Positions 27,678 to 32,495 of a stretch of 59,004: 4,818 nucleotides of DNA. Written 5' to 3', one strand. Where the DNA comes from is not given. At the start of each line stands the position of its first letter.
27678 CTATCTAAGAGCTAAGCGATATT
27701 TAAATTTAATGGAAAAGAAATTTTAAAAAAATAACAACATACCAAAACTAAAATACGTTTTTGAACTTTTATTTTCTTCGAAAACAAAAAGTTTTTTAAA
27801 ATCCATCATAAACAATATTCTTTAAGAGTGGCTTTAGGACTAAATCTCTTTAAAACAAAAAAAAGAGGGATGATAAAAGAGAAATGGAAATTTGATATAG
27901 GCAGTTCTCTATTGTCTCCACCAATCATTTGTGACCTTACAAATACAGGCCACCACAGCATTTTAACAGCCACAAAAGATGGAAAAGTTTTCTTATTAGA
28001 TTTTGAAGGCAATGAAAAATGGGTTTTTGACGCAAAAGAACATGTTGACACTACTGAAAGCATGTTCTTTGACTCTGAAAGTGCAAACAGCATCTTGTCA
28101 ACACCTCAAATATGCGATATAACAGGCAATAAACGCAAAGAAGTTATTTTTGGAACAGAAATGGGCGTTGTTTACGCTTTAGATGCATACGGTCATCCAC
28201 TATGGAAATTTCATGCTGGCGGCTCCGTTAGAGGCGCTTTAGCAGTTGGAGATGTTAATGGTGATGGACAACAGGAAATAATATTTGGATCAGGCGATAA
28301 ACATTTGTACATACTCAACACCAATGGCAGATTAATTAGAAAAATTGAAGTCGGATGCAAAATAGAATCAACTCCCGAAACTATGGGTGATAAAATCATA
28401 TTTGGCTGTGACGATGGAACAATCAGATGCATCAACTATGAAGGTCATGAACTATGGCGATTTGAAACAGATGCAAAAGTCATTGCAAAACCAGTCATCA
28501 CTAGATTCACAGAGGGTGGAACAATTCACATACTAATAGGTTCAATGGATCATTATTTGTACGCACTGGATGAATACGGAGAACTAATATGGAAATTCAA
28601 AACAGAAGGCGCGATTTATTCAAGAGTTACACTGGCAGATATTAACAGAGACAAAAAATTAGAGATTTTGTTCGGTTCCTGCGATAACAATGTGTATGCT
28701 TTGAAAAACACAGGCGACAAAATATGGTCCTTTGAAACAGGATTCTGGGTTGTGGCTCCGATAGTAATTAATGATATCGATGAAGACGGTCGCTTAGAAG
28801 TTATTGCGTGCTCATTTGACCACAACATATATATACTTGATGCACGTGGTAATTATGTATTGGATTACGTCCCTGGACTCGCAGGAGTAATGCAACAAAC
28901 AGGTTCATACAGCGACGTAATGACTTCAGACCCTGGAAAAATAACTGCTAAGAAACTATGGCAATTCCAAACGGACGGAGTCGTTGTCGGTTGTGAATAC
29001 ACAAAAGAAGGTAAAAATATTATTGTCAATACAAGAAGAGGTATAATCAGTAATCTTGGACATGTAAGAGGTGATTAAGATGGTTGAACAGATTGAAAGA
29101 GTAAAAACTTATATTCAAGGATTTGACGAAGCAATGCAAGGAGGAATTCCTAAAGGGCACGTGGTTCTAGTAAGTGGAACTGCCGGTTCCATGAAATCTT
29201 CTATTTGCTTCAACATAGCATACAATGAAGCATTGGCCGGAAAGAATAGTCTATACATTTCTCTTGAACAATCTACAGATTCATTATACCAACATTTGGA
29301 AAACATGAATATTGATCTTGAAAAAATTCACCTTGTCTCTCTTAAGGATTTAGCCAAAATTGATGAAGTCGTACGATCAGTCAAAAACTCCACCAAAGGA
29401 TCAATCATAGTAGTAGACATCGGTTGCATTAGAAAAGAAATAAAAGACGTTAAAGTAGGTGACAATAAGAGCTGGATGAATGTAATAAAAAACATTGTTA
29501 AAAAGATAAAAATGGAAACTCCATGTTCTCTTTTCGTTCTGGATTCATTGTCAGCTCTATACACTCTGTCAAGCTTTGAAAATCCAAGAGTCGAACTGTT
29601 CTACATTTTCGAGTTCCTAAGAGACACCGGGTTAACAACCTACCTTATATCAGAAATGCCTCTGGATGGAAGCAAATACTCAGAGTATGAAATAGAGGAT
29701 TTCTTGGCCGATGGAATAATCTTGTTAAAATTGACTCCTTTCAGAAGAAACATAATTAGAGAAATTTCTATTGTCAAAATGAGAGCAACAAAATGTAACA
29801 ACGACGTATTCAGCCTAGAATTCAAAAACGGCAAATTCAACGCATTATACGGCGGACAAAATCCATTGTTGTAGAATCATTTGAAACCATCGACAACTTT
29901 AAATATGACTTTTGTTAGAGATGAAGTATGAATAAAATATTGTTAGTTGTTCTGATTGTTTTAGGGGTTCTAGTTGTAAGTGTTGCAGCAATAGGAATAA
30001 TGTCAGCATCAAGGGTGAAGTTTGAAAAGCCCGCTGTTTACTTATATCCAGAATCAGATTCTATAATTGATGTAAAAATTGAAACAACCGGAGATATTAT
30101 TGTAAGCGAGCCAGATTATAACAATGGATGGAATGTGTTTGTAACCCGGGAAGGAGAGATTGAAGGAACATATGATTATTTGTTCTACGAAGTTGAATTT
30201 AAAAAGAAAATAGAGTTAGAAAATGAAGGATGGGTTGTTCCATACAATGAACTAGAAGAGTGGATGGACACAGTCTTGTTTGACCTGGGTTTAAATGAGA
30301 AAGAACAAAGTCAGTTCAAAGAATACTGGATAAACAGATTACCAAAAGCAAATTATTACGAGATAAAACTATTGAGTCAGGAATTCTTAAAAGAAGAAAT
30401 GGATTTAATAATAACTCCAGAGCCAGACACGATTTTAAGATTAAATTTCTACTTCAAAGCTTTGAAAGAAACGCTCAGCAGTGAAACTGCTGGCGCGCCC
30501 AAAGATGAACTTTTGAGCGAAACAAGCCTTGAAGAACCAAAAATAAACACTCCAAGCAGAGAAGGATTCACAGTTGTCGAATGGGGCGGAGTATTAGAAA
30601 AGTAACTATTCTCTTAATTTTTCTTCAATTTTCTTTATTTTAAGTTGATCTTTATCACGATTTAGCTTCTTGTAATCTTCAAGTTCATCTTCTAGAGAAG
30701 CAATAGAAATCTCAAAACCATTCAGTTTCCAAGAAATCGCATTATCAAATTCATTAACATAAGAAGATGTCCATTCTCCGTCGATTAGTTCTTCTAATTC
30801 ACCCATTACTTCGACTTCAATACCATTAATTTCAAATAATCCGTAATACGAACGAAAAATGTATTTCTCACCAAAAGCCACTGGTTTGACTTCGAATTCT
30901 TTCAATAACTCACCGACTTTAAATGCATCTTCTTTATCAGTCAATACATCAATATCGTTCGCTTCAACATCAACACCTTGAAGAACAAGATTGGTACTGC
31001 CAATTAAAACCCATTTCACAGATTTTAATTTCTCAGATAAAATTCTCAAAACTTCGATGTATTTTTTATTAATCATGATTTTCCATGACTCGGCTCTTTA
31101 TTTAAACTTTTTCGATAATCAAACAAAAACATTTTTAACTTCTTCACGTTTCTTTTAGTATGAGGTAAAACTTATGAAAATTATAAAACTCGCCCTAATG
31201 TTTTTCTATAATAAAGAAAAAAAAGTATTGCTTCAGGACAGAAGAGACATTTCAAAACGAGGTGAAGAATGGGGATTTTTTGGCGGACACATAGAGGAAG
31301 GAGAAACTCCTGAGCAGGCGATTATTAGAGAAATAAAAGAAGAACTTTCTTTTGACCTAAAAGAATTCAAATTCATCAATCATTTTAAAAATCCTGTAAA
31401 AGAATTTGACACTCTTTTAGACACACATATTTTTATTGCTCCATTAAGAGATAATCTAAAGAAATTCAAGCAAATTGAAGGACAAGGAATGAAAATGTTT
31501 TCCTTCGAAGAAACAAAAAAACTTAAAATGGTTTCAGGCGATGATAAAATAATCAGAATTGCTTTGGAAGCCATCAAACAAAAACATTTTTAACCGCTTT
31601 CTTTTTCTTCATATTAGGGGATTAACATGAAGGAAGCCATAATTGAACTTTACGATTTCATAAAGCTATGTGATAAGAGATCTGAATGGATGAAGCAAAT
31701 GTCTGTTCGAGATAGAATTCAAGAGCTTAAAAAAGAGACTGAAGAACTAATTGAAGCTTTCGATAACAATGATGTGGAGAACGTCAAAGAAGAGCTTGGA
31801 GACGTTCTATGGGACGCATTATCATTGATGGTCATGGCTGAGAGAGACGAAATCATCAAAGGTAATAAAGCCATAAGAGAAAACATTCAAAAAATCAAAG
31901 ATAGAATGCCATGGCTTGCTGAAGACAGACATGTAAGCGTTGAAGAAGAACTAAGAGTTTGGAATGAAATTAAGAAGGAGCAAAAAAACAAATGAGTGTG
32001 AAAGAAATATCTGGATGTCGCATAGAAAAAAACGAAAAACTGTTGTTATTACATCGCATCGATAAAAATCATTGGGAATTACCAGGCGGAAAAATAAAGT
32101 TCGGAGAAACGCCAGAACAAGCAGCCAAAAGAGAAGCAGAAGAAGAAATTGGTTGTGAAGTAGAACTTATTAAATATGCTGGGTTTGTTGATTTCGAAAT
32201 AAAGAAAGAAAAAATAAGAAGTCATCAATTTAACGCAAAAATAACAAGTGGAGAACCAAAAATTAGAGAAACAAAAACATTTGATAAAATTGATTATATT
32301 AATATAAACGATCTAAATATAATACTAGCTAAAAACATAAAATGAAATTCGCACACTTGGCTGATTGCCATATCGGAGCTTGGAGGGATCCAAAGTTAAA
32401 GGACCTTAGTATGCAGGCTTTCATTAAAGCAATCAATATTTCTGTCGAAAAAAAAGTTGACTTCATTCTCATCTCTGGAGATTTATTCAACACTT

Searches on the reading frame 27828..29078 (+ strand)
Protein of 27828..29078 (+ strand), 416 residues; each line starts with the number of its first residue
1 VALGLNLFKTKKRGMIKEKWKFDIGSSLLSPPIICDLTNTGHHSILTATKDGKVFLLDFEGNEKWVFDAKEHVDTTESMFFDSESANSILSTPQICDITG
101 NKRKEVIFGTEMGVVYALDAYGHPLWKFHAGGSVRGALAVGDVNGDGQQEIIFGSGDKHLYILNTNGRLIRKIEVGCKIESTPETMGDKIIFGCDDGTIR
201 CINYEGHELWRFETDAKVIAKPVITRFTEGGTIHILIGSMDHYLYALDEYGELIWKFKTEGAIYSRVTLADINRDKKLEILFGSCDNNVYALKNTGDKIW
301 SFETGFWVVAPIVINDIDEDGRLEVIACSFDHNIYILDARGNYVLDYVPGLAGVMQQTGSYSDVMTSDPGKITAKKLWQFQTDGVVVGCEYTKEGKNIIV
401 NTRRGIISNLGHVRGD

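Call 75: search_protein_families(library=pfam, proteins=[window:27828-29078:+], max_evalue=0.001)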
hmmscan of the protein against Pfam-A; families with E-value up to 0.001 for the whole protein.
window:27828-29078:+ (416 aa): 10 families
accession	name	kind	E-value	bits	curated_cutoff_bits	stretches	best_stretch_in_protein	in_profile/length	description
PF25292.1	Beta-prop_CGLA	-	2.3e-38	132.9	26.8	4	247-344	14-109/316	Lambda-carrageenase beta-propeller domain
PF13570.13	Beta-prop_ACSF4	-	8.4e-38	131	133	1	101-342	59-292/329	Beta-alanine-activating enzyme, beta-propeller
PF13517.12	FG-GAP_3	-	1.2e-14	55.1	26.9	0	271-306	1-35/61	FG-GAP-like repeat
PF14783.12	BBS2_Mid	-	6.4e-14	52.4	27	1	137-221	1-83/108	Ciliary BBSome complex subunit 2, middle region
PF15907.11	Itfg2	-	2.8e-11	43.7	27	0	316-342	258-284/330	Integrin-alpha FG-GAP repeat-containing protein 2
PF13360.13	PQQ_2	-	5.6e-11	43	27.6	2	196-304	2-101/233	Outer membrane protein assembly factor BamB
PF23743.1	Beta-prop_BBS7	-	7.9e-08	32.4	27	0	39-153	178-287/299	BBS7 beta-propeller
PF01839.29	FG-GAP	-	1.3e-06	28.6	22.1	0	137-155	4-22/37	FG-GAP repeat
PF01011.28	PQQ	-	1.2e-05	24.7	26.7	0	45-137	60-149/595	Glucose/ethanol/alcohol dehydrogenase, beta-propeller domain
PF21348.3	RGL11_C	-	8.5e-05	22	27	0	136-155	236-255/490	Rhamnogalacturonan lyase family 11, C-terminal domain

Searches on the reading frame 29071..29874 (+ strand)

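Call 75: search_protein_families(library=pfam, proteins=[window:29071-29874:+], max_evalue=0.001)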
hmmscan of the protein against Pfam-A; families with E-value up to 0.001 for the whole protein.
window:29071-29874:+ (267 aa): 4 families
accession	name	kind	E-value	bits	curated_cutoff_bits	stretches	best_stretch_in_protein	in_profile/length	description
PF06745.19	ATPase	-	1.4e-40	139.6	26.6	1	11-252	1-220/231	KaiC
PF03796.21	DnaB_C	-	2.2e-06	27.7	27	1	11-117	2-109/255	DnaB-like helicase C terminal domain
PF00154.27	RecA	-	1.1e-05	25.5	27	1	6-116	28-137/262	recA bacterial DNA recombination protein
PF13481.12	AAA_25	-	2.8e-05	24.3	27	1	19-174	23-166/195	AAA domain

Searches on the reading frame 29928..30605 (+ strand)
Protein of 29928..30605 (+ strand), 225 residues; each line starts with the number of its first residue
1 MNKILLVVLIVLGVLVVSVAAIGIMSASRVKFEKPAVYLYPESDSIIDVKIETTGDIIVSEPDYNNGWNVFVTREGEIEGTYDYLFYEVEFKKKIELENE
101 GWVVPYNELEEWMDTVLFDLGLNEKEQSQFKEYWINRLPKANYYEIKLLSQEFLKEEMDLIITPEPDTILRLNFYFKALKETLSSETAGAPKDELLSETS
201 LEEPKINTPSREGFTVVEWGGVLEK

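Call 45: search_protein_families(library=pfam, proteins=[window:29928-30605:+])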
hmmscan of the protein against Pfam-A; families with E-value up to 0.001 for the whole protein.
window:29928-30605:+ (225 aa): 0 families

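Call 92: find_homologous_proteins(query=window:29928-30602:+, max_evalue=0.00001)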
Query window:29928-30602:+ (225 aa): 406 proteins with E <= 0.00001 among 859 candidates; the best 120 are listed.
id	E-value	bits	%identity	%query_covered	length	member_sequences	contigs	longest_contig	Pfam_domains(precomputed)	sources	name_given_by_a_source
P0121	9.5e-142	488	100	100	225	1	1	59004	-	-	-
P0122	2.5e-70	254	54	100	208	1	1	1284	-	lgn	-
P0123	4.7e-69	250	56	96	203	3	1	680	-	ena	-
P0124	6.4e-68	246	53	100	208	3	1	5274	-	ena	-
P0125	1.7e-67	245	55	100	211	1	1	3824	-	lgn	-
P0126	2.3e-67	245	53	100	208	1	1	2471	-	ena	-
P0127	7.4e-67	243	53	100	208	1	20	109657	-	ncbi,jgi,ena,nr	ncbi:MAG TPA: hypothetical protein VJA23_00010 [Candidatus Nanoarchaeia archaeon]|nr:hypothetical pr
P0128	9.5e-67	243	55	100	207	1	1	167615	-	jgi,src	-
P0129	1.5e-66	242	53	100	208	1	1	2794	-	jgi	-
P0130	3.0e-66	241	55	97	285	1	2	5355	-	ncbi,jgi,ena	-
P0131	4.5e-66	240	55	96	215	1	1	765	-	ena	-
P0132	5.3e-66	240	55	100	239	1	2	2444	-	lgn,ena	-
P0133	7.2e-66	240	53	100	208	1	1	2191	-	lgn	-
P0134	2.0e-65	238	52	100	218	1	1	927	-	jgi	jgi:hypothetical protein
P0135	4.0e-65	237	53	100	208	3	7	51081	-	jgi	-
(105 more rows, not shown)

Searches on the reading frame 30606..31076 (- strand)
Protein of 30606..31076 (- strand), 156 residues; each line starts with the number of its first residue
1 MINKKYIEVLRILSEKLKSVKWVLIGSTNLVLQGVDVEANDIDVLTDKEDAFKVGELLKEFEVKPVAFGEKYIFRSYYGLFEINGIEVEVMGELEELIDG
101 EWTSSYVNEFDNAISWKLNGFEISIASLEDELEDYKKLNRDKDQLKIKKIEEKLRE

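Call 74: search_protein_families(library=pfam, proteins=[window:30606-31076:-], max_evalue=0.001)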
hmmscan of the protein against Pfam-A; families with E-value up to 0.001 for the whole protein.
window:30606-31076:- (156 aa): 2 families
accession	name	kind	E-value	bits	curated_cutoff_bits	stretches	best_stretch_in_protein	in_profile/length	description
PF10706.15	Aminoglyc_resit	-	3.3e-08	34.2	21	1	18-148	12-147/149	Aminoglycoside-2''-adenylyltransferase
PF19502.5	DUF6036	-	0.00034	20.9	23.6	1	8-65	8-63/164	Nucleotidyltransferase of unknown function (DUF6036)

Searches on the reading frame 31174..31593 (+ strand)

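Call 74: search_protein_families(library=pfam, proteins=[window:31174-31593:+], max_evalue=0.001)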
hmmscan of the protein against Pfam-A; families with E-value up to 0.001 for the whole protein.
window:31174-31593:+ (139 aa): 3 families
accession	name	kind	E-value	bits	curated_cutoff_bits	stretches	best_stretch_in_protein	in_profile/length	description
PF00293.34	NUDIX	-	2.2e-18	67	21.1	1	8-128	7-132/134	NUDIX domain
PF14815.12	NUDIX_4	-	1.6e-05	25.1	35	1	9-67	3-58/113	NUDIX domain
PF22327.2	Nudt16-like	-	8.1e-05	23.1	27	1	15-106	22-108/161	U8 snoRNA-decapping enzyme-like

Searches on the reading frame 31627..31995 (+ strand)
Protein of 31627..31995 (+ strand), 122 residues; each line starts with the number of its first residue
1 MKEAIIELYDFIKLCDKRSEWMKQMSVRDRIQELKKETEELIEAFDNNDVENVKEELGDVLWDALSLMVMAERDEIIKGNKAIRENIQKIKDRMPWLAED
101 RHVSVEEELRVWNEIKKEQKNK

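Call 74: search_protein_families(library=pfam, proteins=[window:31627-31995:+], max_evalue=0.001)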
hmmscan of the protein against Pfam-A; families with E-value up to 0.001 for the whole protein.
window:31627-31995:+ (122 aa): 2 families
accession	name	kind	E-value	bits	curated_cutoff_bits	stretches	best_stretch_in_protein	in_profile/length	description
PF03819.22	MazG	-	7.8e-16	58.6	22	1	31-96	7-72/74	MazG nucleotide pyrophosphohydrolase domain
PF01503.22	PRA-PH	-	0.00048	20.9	21.3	1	20-69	17-69/86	Phosphoribosyl-ATP pyrophosphohydrolase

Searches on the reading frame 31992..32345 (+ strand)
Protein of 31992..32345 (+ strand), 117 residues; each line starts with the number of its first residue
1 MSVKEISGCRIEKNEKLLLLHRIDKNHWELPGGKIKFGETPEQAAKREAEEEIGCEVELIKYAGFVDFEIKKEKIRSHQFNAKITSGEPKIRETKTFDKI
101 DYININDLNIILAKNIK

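Call 74: search_protein_families(library=pfam, proteins=[window:31992-32345:+], max_evalue=0.001)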
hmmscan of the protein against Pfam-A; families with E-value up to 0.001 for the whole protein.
window:31992-32345:+ (117 aa): 2 families
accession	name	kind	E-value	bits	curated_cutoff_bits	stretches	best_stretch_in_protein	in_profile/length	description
PF00293.34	NUDIX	-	2.5e-17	63.6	21.1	1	12-108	12-118/134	NUDIX domain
PF14815.12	NUDIX_4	-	0.00025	21.3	35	1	15-82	10-77/113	NUDIX domain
